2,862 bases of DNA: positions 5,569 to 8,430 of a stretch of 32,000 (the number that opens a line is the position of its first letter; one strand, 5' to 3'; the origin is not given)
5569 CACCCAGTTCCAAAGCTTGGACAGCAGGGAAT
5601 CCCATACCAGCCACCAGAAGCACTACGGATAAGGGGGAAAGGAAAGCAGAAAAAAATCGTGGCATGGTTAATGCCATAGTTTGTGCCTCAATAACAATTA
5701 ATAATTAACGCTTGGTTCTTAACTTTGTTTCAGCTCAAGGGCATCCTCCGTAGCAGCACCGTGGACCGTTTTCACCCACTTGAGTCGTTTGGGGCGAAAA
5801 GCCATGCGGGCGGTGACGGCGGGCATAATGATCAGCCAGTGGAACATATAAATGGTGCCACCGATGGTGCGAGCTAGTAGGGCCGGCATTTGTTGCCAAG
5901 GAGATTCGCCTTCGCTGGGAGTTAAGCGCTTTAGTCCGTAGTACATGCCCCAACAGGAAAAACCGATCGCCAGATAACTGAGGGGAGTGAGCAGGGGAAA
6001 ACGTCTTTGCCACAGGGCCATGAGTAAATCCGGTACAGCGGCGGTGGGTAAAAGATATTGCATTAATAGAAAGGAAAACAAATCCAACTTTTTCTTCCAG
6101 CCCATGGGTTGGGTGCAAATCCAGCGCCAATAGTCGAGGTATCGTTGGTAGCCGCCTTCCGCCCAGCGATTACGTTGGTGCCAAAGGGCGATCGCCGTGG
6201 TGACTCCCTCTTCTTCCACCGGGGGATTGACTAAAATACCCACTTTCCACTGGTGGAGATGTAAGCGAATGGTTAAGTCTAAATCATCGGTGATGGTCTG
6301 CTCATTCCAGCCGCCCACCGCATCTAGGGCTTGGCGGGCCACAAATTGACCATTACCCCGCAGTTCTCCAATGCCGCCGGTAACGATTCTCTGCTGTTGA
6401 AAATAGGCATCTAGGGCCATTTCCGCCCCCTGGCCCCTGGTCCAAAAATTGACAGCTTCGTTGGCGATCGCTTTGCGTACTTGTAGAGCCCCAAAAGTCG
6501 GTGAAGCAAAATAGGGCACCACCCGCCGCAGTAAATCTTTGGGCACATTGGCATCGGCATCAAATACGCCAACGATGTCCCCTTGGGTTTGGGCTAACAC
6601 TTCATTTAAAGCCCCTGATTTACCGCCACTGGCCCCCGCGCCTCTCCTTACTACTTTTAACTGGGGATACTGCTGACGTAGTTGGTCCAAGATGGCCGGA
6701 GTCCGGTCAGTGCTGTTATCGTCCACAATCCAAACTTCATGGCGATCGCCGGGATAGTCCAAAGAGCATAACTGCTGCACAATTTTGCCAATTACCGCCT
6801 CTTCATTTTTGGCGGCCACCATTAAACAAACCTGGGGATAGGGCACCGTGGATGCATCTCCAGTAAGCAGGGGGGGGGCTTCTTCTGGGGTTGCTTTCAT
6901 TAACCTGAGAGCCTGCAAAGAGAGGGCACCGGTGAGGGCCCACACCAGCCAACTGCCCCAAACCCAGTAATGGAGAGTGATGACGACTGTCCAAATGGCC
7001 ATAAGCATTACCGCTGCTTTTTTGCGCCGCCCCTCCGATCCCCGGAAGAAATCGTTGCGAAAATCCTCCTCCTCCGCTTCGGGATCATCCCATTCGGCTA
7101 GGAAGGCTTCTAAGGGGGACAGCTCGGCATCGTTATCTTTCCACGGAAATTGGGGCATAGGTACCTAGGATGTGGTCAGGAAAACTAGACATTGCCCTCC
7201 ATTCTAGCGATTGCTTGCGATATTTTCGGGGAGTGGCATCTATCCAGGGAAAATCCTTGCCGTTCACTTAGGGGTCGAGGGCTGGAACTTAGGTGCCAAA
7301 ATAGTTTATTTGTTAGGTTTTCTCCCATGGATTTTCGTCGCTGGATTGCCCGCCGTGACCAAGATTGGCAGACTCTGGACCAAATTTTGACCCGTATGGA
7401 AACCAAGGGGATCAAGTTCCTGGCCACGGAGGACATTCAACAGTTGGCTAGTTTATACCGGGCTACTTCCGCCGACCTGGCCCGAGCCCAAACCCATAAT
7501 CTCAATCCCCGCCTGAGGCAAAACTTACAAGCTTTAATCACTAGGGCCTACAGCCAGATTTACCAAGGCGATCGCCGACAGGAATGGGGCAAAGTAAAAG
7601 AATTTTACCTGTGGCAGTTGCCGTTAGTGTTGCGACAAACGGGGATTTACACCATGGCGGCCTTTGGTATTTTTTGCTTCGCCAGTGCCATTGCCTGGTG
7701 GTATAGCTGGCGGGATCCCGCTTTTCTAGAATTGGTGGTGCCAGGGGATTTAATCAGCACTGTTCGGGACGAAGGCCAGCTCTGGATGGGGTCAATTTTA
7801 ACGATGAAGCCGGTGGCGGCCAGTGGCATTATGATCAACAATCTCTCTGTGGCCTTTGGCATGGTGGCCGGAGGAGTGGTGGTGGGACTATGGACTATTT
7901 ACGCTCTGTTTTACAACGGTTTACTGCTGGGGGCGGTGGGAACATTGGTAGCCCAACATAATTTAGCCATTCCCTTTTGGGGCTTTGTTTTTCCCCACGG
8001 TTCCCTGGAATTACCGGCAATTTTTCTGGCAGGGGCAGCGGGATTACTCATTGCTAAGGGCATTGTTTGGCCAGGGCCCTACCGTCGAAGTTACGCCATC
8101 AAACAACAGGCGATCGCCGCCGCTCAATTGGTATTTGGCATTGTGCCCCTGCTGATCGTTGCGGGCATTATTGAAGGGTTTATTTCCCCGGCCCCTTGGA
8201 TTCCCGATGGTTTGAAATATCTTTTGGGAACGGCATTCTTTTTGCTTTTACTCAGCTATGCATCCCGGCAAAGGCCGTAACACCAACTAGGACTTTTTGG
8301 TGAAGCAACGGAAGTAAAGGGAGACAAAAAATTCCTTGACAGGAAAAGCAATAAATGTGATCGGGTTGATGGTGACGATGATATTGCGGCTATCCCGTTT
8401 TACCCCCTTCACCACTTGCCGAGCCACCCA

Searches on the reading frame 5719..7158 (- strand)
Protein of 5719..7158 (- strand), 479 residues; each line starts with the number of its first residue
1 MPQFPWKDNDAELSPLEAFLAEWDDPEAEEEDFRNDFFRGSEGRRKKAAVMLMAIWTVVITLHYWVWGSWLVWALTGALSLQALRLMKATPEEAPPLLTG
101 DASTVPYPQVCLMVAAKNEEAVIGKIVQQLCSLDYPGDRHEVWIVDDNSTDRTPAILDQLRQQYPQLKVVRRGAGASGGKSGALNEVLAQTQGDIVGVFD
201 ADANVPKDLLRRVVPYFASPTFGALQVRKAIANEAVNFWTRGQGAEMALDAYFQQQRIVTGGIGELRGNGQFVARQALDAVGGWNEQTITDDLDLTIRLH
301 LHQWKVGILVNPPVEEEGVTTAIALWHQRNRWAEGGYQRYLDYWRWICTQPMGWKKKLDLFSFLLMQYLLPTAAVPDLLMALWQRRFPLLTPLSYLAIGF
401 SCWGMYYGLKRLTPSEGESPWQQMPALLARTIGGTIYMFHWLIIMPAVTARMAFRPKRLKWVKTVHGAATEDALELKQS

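Call 3: search_protein_families(library=pfam, proteins=[window:5719-7158:-], max_evalue=0.01)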
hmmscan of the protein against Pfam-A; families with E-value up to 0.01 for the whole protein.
window:5719-7158:- (479 aa): 5 families
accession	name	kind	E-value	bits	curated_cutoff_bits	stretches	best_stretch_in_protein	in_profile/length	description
PF13641.12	Glyco_tranf_2_3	-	1.6e-28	100.7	27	1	108-335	1-230/230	Glycosyltransferase like family 2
PF00535.33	Glycos_transf_2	-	7.7e-28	98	23.3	1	113-279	3-165/168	Glycosyl transferase family 2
PF13632.12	Glyco_trans_2_3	-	5.2e-22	79.1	27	1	197-377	3-182/198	Glycosyl transferase family group 2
PF13506.12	Glyco_transf_21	-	3.6e-11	43.3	21.7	1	177-333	15-173/174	Glycosyl transferase family 21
PF13704.12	Glyco_tranf_2_4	-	8.6e-06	26.6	27.5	1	117-202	1-81/98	Glycosyl transferase family 2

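Call 4: search_protein_families(library=ncbifam, proteins=[window:5719-7158:-], max_evalue=0.01)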
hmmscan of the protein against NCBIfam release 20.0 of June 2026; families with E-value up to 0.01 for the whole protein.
window:5719-7158:- (479 aa): 21 families
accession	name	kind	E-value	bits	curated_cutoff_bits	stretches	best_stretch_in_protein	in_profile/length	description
TIGR03937.1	PgaC_IcaA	equivalog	6.8e-29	101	422.3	1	104-349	41-283/407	poly-beta-1,6-N-acetyl-D-glucosamine synthase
NF053846.1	glyco_with_XrtP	equivalog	6.9e-23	81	520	1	112-348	45-309/440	XrtP-associated glycosyltransferase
TIGR03030.1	CelA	equivalog_domain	1.5e-17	62.9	699.1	2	98-218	123-254/714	UDP-forming cellulose synthase catalytic subunit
TIGR03965.1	mycofact_glyco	equivalog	5.1e-17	61.9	280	1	105-306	70-270/467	mycofactocin biosynthesis glycosyltransferase MftF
NF041865.1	EpsU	equivalog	5.6e-17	61.8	700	1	106-338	37-267/394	exopolysaccharide biosynthesis GT2 family glycosyltransferase EpsU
NF008558.0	PRK11498.1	equivalog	1.4e-13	49.7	992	2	104-211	269-371/872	UDP-forming cellulose synthase catalytic subunit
NF041875.1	EPS_EpsD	equivalog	6.8e-11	42.1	370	1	113-302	4-192/325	exopolysaccharide biosynthesis glycosyltransferase EpsD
TIGR03469.1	HpnB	hypoth_equivalog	7e-11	41.8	379.25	1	103-214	39-157/386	hopene-associated glycosyltransferase HpnB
TIGR03111.1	glyc2_xrt_Gpos1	hypoth_equivalog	1.2e-10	40.8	363.95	1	103-218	44-157/439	TIGR03111 family XrtG-associated glycosyltransferase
TIGR04283.1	glyco_like_mftF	equivalog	1.3e-10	41.3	182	1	113-305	4-174/221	TIGR04283 family arsenosugar biosynthesis glycosyltransferase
NF007482.0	PRK10073.1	equivalog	7.8e-09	35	423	1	108-213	6-106/334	glycosyltransferase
TIGR04242.1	nodulat_NodC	equivalog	1.6e-08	34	550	1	81-241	21-180/395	chitooligosaccharide synthase NodC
TIGR03472.1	HpnI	equivalog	1.9e-08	33.6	310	1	106-333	39-269/373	bacteriohopanetetrol glucosamine biosynthesis glycosyltransferase HpnI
NF010496.0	PRK13915.1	equivalog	2e-08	33.7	262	1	109-207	32-131/307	glucosyl-3-phosphoglycerate synthase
NF038302.1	EPS_HpsE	equivalog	9.8e-07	28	300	1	118-207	11-100/307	hormogonium polysaccharide biosynthesis glycosyltransferase HpsE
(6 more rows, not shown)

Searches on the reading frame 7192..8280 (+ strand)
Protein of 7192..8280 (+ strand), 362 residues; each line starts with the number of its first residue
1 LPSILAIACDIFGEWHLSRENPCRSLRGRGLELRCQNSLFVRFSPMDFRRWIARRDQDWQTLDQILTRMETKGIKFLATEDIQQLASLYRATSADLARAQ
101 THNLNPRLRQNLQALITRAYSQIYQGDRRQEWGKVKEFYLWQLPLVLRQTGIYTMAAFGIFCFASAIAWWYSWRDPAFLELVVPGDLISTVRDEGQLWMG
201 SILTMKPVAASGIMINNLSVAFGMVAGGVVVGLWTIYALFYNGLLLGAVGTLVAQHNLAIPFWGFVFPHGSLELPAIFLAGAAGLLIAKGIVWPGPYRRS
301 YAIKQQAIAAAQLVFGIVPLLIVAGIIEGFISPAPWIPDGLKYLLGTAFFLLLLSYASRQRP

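Call 3: search_protein_families(library=pfam, proteins=[window:7192-8280:+], max_evalue=0.01)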
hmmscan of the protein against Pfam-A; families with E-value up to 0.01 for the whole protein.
window:7192-8280:+ (362 aa): 1 family
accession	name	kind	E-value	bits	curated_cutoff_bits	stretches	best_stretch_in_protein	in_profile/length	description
PF01944.22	SpoIIM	-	9e-40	136.7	26.9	1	157-333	1-163/163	Stage II sporulation protein M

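Call 4: search_protein_families(library=ncbifam, proteins=[window:7192-8280:+], max_evalue=0.01)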
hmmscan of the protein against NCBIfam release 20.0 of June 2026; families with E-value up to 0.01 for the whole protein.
window:7192-8280:+ (362 aa): 0 families
